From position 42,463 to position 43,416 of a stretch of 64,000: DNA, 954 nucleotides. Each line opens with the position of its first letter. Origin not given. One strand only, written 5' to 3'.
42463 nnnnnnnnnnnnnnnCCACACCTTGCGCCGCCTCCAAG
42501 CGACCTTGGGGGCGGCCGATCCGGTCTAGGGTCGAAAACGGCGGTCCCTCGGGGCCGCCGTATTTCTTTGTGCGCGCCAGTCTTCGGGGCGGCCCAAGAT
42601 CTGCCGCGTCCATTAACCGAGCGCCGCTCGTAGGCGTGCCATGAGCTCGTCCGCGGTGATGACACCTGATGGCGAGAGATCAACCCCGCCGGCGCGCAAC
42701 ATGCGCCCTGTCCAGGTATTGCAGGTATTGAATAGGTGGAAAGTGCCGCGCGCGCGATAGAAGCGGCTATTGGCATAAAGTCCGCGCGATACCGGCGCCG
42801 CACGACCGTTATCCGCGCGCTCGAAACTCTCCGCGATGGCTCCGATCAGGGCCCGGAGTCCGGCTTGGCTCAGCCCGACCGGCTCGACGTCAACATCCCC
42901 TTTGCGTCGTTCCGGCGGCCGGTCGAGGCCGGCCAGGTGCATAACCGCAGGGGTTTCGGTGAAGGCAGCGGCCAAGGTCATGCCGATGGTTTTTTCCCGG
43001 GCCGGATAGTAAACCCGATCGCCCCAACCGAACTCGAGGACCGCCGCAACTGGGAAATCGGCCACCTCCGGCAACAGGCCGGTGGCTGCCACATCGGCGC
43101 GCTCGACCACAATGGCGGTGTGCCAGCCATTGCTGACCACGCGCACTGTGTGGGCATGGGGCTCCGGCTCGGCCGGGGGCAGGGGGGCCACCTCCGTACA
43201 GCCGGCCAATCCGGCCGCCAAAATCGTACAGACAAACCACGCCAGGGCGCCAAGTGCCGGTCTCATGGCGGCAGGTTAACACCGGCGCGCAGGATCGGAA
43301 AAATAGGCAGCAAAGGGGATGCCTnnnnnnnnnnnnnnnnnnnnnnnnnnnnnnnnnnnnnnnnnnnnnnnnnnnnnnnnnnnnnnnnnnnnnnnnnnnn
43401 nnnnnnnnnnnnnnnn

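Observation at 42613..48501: TRAP transporter - DAP ammonia-lyase - D-carbamoylase - DUF2459 operon with no hydantoinase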

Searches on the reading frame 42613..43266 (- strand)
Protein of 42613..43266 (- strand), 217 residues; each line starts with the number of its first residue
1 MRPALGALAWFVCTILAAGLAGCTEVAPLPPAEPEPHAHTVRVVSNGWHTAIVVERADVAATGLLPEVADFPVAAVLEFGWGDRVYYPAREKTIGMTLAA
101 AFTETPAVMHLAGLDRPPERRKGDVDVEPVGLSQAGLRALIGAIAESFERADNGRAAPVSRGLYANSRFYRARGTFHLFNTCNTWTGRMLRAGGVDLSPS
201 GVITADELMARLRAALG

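Call 3: search_protein_families(library=pfam, proteins=[window:42613-43266:-])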
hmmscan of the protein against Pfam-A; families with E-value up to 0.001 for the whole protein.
window:42613-43266:- (217 aa): 1 family
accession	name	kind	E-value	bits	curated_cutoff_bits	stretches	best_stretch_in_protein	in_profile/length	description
PF09601.15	DUF2459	-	4.6e-36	124.6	27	1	42-199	2-166/171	Protein of unknown function (DUF2459)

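Call 4: search_protein_families(library=ncbifam, proteins=[window:42613-43266:-])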
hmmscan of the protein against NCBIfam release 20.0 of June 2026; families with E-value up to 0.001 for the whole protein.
window:42613-43266:- (217 aa): 1 family
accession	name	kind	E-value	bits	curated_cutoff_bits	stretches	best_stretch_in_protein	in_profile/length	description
TIGR02117.1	chp_urease_rgn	hypoth_equivalog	5.9e-35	120.7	131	1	15-205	4-202/208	TIGR02117 family protein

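Call 71: find_homologous_proteins(query=window:42613-43266:-, max_evalue=0.00001)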
Query window:42613-43266:- (217 aa): 781 proteins with E <= 0.00001 among 8000 candidates; the best 120 are listed.
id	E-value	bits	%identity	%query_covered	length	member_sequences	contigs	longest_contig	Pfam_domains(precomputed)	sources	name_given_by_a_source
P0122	9.2e-140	482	100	100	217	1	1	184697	PF09601.16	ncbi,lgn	-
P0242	6.3e-90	319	70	100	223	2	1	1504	PF09601.16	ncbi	-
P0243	2.8e-89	317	68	97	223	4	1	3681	PF09601.16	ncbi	-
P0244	6.7e-88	312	68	100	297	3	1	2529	PF09601.16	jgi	jgi:uncharacterized protein (TIGR02117 family)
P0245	1.1e-87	311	66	99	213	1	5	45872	PF09601.16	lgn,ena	-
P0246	2.2e-87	310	69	100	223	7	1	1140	PF09601.16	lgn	-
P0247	2.4e-87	310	69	100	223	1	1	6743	PF09601.16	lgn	-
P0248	2.6e-87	310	67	100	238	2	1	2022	PF09601.16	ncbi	-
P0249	3.1e-86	307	66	100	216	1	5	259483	PF09601.16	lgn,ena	-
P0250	5.8e-86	306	70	87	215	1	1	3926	PF09601.16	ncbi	-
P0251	8.8e-86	305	67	100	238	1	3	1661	PF09601.16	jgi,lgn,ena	-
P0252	9.9e-86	305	66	100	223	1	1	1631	PF09601.16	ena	-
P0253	1.8e-85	304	67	99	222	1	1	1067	PF09601.16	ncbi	-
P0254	2.2e-85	304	65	100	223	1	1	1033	PF09601.16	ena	-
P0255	3.1e-85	303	66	99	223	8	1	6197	PF09601.16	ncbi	-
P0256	4.6e-85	303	68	100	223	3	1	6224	PF09601.16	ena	-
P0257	6.0e-85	302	65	100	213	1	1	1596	PF09601.16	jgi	jgi:uncharacterized protein (TIGR02117 family)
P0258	6.0e-85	302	65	100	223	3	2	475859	PF09601.16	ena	-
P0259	9.1e-85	302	67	99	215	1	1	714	PF09601.16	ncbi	-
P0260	1.2e-84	301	66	100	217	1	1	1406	PF09601.16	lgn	-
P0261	1.6e-84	301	65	100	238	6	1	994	PF09601.16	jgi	jgi:uncharacterized protein (TIGR02117 family)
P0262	1.7e-84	301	71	87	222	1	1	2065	PF09601.16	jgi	-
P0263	4.7e-84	300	65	98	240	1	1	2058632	PF09601.16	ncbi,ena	-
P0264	5.0e-84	299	72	88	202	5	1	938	PF09601.16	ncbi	-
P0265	6.1e-84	299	65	100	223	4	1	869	PF09601.16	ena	-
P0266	6.7e-84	299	65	100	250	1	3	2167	PF09601.16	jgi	jgi:uncharacterized protein (TIGR02117 family)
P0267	9.6e-84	298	65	99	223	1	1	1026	PF09601.16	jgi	-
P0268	1.3e-83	298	63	100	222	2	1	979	PF09601.16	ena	-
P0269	2.7e-83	297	68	91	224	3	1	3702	PF09601.16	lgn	-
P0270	3.6e-83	297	63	100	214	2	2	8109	PF09601.16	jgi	jgi:uncharacterized protein (TIGR02117 family)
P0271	3.8e-83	297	67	100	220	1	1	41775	PF09601.16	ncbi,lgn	-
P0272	7.5e-83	296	68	91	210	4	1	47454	PF09601.16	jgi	jgi:uncharacterized protein (TIGR02117 family)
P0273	1.2e-82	295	68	83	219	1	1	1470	PF09601.16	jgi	jgi:uncharacterized protein (TIGR02117 family)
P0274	3.2e-82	294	62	100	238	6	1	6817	PF09601.16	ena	-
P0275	3.2e-82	294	66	98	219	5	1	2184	PF09601.16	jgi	-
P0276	5.4e-82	293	64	100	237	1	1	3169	PF09601.16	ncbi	-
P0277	3.8e-81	290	65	100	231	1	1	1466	PF09601.16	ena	-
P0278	3.8e-81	290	66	97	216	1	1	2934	PF09601.16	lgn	-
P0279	4.3e-81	290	63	100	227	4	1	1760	PF09601.16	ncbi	-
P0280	5.9e-81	289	65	100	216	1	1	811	PF09601.16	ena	-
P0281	6.6e-81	289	64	100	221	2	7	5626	PF09601.16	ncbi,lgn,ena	-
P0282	9.4e-81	289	70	88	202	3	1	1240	PF09601.16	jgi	jgi:uncharacterized protein (TIGR02117 family)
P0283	9.4e-81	289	65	98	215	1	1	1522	PF09601.16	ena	-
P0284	1.2e-80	288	66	97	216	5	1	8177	PF09601.16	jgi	jgi:uncharacterized protein (TIGR02117 family)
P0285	1.7e-80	288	63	100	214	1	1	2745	PF09601.16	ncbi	-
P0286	2.1e-80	288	63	98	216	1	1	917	PF09601.16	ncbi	-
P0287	4.1e-80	287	63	97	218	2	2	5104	PF09601.16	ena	-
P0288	4.2e-80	287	63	100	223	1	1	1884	PF09601.16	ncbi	-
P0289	4.6e-80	286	65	100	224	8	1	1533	PF09601.16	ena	-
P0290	5.1e-80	286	62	100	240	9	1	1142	PF09601.16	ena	-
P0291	8.7e-80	286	62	99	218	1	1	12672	PF09601.16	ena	-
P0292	9.0e-80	286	69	88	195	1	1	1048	PF09601.16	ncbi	-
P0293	9.5e-80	285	64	98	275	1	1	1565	PF09601.16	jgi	jgi:uncharacterized protein (TIGR02117 family)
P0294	9.9e-80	285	63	100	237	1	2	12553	PF09601.16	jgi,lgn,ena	-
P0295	1.1e-79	285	63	100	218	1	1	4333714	PF09601.16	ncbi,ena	-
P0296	2.6e-79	284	63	100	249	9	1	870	PF09601.16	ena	-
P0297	3.1e-79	284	61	100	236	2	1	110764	PF09601.16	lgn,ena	-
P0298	3.9e-79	283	64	98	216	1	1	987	PF09601.16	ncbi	-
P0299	4.1e-79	283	61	100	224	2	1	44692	PF09601.16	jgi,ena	-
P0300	6.2e-79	283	64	97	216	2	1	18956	PF09601.16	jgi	jgi:uncharacterized protein (TIGR02117 family)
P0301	9.8e-79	282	62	100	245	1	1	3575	PF09601.16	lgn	-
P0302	1.2e-78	282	62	100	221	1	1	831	PF09601.16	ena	-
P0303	1.6e-78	281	62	100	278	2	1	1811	PF09601.16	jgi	jgi:uncharacterized protein (TIGR02117 family)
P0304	1.9e-78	281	66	87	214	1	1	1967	PF09601.16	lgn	-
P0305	2.1e-78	281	69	87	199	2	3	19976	PF09601.16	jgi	jgi:uncharacterized protein (TIGR02117 family)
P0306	2.1e-78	281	63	100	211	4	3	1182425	PF09601.16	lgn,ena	-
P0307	2.3e-78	281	65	100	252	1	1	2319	PF09601.16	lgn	-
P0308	2.6e-78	281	59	100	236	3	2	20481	PF09601.16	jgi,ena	-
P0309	2.9e-78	281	61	100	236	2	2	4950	PF09601.16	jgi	jgi:uncharacterized protein (TIGR02117 family)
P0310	3.2e-78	280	60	99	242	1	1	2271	PF09601.16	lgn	-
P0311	3.2e-78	280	62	93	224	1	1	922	PF09601.16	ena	-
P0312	3.6e-78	280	63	100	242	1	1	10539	PF09601.16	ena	-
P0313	3.7e-78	280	66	84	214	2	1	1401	PF09601.16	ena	-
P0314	4.0e-78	280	62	97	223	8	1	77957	PF09601.16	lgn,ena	-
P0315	4.4e-78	280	61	100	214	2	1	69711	PF09601.16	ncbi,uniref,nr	ncbi:DUF2459 domain-containing protein [Ferruginivarius sediminum]|uniref:DUF2459 domain-containing 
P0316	6.2e-78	279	65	91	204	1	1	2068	PF09601.16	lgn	-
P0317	6.4e-78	279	61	100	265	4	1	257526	PF09601.16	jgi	jgi:uncharacterized protein (TIGR02117 family)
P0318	7.8e-78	279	64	98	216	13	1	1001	PF09601.16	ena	-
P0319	1.0e-77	279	63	100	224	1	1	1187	PF09601.16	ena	-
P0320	1.2e-77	279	69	84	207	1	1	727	PF09601.16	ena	-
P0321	1.7e-77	278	67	82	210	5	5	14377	PF09601.16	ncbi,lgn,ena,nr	ncbi:MAG: DUF2459 domain-containing protein [Minwuiales bacterium]|nr:DUF2459 domain-containing prot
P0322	1.8e-77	278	61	96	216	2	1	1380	PF09601.16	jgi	jgi:uncharacterized protein (TIGR02117 family)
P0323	3.3e-77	277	64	98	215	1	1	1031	PF09601.16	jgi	-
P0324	3.3e-77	277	62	100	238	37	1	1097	PF09601.16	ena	-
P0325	3.6e-77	277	62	97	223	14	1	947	PF09601.16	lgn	-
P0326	4.7e-77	277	65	89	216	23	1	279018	PF09601.16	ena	-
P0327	1.0e-76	276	63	100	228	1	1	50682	PF09601.16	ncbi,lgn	-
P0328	1.2e-76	275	62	100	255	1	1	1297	PF09601.16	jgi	jgi:uncharacterized protein (TIGR02117 family)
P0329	1.4e-76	275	63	98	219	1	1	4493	PF09601.16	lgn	-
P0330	2.1e-76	275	64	97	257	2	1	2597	PF09601.16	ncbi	-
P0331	2.5e-76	274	68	82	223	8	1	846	PF09601.16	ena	-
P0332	3.1e-76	274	61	100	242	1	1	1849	PF09601.16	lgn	-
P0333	4.1e-76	274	63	86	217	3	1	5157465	PF09601.16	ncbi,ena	-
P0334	4.7e-76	273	65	86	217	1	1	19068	PF09601.16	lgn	-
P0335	7.1e-76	273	64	89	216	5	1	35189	PF09601.16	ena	-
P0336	7.2e-76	273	67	84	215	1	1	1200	PF09601.16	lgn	-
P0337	8.9e-76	272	62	98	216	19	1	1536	PF09601.16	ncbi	-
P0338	1.8e-75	271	65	88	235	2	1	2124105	PF09601.16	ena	-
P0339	2.0e-75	271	61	100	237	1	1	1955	PF09601.16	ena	-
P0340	2.1e-75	271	66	82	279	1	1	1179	PF09601.16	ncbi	-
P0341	3.0e-75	271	64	82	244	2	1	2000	PF09601.16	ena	-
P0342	3.5e-75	271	71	81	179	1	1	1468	PF09601.16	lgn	-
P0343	4.0e-75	270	60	100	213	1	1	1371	PF09601.16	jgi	jgi:uncharacterized protein (TIGR02117 family)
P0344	4.2e-75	270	63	93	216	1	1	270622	PF09601.16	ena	-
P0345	4.4e-75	270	63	93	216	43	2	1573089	PF09601.16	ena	-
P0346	4.8e-75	270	66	94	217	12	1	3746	PF09601.16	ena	-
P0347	5.0e-75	270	60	96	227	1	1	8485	PF09601.16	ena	-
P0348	5.6e-75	270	63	93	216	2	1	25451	PF09601.16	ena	-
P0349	6.1e-75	270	63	93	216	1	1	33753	PF09601.16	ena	-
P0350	6.4e-75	270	61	95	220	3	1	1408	PF09601.16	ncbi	-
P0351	7.9e-75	269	64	85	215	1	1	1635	PF09601.16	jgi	-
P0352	9.1e-75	269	58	97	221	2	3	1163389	PF09601.16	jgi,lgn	-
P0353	1.2e-74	269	65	93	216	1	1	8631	PF09601.16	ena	-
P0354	1.3e-74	269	67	81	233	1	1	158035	PF09601.16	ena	-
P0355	1.5e-74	268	63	93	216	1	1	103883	PF09601.16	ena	-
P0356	1.7e-74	268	61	98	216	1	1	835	PF09601.16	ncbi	-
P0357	1.7e-74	268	61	96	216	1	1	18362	PF09601.16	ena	-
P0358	1.8e-74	268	62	100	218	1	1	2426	PF09601.16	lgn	-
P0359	2.4e-74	268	63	89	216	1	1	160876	PF09601.16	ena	-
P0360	2.7e-74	268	62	98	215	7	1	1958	PF09601.16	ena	-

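Call 72: find_encoding_contigs(protein=P0249, flank=5000, max_places=1)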
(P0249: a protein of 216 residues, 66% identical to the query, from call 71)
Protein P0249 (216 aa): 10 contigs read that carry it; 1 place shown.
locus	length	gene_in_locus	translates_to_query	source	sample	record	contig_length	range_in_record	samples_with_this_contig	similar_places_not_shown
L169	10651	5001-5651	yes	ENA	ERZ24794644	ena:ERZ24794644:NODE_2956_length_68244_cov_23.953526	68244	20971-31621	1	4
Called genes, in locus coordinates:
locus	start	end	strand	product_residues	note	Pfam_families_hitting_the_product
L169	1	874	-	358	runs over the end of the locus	PF00676:E1_dh, PF13292:DXP_synthase_N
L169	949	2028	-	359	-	PF00226:DnaJ, PF01556:DnaJ_C, PF00684:DnaJ_CXXCXGXG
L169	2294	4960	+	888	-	PF02629:CoA_binding, PF13380:CoA_binding_2, PF13607:Succ_CoA_lig, PF19045:Ligase_CoA_2 (weak), PF13549:ATP-grasp_5, PF13302:Acetyltransf_3, PF00583:Acetyltransf_1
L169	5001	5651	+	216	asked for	PF09601:DUF2459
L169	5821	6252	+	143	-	PF27746:Small_heat_shock_put (weak), PF00011:HSP20, PF17886:ArsA_HSP20 (faint)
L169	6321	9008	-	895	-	PF00501:AMP-binding, PF00550:PP-binding (weak), PF01553:Acyltransferase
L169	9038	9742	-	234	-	PF01135:PCMT, PF13847:Methyltransf_31 (weak), PF13649:Methyltransf_25 (weak)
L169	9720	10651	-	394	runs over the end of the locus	PF01941:AdoMet_Synthase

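Call 73: find_encoding_contigs(protein=P0263, flank=5000, max_places=1)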
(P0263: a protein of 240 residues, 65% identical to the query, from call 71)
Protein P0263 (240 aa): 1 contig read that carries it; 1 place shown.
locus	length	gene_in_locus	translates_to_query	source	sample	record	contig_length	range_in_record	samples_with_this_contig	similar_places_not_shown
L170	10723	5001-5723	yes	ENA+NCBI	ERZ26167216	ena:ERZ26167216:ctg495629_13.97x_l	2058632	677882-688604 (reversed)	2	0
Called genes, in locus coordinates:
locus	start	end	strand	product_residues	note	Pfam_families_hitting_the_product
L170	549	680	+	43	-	-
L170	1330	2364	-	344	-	PF01261:AP_endonuc_2 (weak)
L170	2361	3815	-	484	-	PF00370:FGGY_N, PF02782:FGGY_C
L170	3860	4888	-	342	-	PF00356:LacI, PF13407:Peripla_BP_4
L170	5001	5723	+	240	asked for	PF09601:DUF2459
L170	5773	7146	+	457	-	PF05977:MFS_3, PF07690:MFS_1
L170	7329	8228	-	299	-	-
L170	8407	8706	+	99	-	-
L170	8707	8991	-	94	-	PF13669:Glyoxalase_4 (weak)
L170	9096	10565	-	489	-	PF00696:AA_kinase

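Call 74: find_encoding_contigs(protein=P0295, flank=5000, max_places=1)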
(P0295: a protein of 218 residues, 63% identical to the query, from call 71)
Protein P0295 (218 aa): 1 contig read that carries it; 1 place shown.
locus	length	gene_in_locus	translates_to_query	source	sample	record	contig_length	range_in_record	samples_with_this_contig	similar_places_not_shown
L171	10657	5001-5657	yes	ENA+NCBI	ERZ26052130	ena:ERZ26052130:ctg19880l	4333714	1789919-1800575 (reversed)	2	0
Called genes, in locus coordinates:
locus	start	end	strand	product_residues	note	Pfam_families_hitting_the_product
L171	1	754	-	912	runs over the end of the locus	PF00690:Cation_ATPase_N, PF00122:E1-E2_ATPase, PF13246:Cation_ATPase, PF00702:Hydrolase, PF00689:Cation_ATPase_C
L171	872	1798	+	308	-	PF03734:YkuD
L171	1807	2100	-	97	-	-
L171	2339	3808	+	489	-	PF08545:ACP_syn_III (weak), PF19364:DUF5940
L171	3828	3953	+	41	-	PF04723:GRDA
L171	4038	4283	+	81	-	PF04723:GRDA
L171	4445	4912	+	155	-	-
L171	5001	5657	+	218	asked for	PF09601:DUF2459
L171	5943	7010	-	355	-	PF07355:GRDB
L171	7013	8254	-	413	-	PF09338:Gly_reductase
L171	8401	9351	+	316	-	PF01370:Epimerase, PF04321:RmlD_sub_bind, PF16363:GDP_Man_Dehyd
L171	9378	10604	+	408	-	PF00155:Aminotran_1_2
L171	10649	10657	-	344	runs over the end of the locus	PF00089:Trypsin, PF13365:Trypsin_2, PF13180:PDZ_2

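Call 86: predict_structure(alignment_id=A2)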
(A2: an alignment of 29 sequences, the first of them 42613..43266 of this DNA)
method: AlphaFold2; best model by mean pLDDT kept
length: 217 residues; sequences in the alignment: 29
mean_pLDDT: 85.6   pTM: 0.78
mean pLDDT of the five models: 85.6, 85.5, 84.9, 83.6, 79.7
residues with pLDDT >= 90: 119; 70-90: 66; 50-70: 22; < 50: 10
segments of 3 or more residues with pLDDT < 50: 22-31
pLDDT, mean of each block of 10 residues (from residue 1): 68 66 47 68 92 97 97 97 79 83 89 92 85 96 97 93 92 84 92 91 89 91
secondary structure, 60 per line:
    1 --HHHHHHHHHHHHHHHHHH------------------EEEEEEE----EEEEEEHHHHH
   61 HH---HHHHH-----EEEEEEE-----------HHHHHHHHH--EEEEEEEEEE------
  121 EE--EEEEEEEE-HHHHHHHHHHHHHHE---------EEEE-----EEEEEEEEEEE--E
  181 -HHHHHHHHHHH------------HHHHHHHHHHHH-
elements in order: H3-20 E39-45 E50-55 H56-62 H66-70 E76-82 H94-102 E105-114 E125-132 H134-147 E158-161 E167-177 H182-192 H205-216

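Call 89: fold_search(model_id=the predicted structure, library=pdb)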
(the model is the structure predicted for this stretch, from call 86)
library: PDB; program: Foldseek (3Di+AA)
matches with E <= 10: 293; with E <= 0.001: 0
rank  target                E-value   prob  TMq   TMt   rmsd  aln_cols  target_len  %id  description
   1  6kg7_A                1.1e-01  0.08  0.12  0.03  26.5       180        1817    7  Cryo-EM Structure of the Mammalian Tactile Channel Piezo2 (released 2019-09-04)
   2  2awa_A                6.0e-01  0.02  0.11  0.08  21.5       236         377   12  Crystal structure of DNA polymerase III, beta chain (EC 2.7.7.7) (np_344555.1) from STREPTOCOCCUS PNEUMONIAE TIGR4 at  (released 2005-09-20)
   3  3mfe_F                6.7e-01  0.03  0.15  0.15  17.6       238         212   14  Crystal Structure of Mycobacterium Tuberculosis Proteasome open-gate mutant with H0 movement (released 2010-06-23)
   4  9rlt_W                9.0e-01  0.04  0.17  0.17  18.7       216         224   12  dimerised 13S-13S+Beta5 proteasome precursor complexes (released 2026-03-18)
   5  2awa_D                9.0e-01  0.04  0.13  0.09  15.8       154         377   12  Crystal structure of DNA polymerase III, beta chain (EC 2.7.7.7) (np_344555.1) from STREPTOCOCCUS PNEUMONIAE TIGR4 at  (released 2005-09-20)
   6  3mfe_O                9.0e-01  0.02  0.15  0.15  17.1       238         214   14  Crystal Structure of Mycobacterium Tuberculosis Proteasome open-gate mutant with H0 movement (released 2010-06-23)
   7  9eie_A                1.0e+00  0.03  0.14  0.16  13.6       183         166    8  Trypanosomatid-specific protein of unknown function (released 2025-02-26)
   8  2awa_B                1.0e+00  0.02  0.12  0.08  20.5       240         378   10  Crystal structure of DNA polymerase III, beta chain (EC 2.7.7.7) (np_344555.1) from STREPTOCOCCUS PNEUMONIAE TIGR4 at  (released 2005-09-20)
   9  3h6f_Q                1.1e+00  0.02  0.16  0.16  17.3       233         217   13  Crystal Structure of Mycobacterium Tuberculosis Proteasome Modified by inhibitor HT1171 (released 2009-09-15)
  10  9d3i_I                1.2e+00  0.04  0.17  0.17  16.5       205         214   10  Proteasome core particle assembly intermediate 5-alpha/4-beta/Ump1 purified from Saccharomyces cerevisiae. (released 2025-08-20)
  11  3krd_F                1.2e+00  0.02  0.16  0.16  17.0       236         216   14  Crystal Structure of Mycobacterium Tuberculosis Proteasome in complex with Fellutamide B (released 2010-09-29)
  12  6e8d_D                1.2e+00  0.01  0.11  0.07  22.4       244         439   11  Crystal structure of the Bacillus subtilis sliding clamp-MutL complex. (released 2019-05-01)
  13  7bup_B                1.3e+00  0.02  0.12  0.10  15.8       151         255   12  Crystal structure of PCNA from pathogenic yeast Candida albicans (released 2021-02-17)
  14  7ecq                  1.3e+00  0.02  0.11  0.13  17.1       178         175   14  Crystal structure of FAM3A (released 2022-04-27)
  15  7ls6_I                1.4e+00  0.02  0.11  0.12  16.3       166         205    9  Cryo-EM structure of Pre-15S proteasome core particle assembly intermediate purified from Pre3-1 proteasome mutant (G3 (released 2021-04-14)
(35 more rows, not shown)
